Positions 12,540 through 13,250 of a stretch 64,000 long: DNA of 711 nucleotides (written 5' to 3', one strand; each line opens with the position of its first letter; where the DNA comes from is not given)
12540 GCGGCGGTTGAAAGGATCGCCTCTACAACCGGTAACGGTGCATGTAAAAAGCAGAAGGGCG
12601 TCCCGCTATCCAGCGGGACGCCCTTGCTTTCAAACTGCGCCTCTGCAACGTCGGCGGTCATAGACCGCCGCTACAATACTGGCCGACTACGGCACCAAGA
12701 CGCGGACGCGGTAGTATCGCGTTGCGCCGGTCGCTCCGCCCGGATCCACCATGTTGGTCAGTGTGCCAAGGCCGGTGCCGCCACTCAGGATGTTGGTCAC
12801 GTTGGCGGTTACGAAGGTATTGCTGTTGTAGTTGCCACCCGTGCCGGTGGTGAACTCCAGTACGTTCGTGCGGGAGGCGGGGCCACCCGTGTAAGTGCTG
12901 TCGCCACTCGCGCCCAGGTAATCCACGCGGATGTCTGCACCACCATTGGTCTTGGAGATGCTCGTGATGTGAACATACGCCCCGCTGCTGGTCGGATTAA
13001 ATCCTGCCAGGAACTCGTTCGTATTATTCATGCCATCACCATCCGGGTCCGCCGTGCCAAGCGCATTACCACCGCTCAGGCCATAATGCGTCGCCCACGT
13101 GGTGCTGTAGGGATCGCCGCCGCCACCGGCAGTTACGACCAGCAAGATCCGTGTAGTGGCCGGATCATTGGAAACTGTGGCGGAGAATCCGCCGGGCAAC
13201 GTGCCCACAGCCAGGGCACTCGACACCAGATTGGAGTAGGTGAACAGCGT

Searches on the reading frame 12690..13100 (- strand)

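Call 69: search_protein_families(library=ncbifam, proteins=[window:12690-13100:-], max_evalue=1)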
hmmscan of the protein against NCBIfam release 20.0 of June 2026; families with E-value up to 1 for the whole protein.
window:12690-13100:- (137 aa): 1 family
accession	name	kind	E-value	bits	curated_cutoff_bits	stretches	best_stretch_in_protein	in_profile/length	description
NF042425.1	Amuc_1099_fam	equivalog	0.074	12.6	50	1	15-38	126-149/321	Amuc_1099 family pilus-like system protein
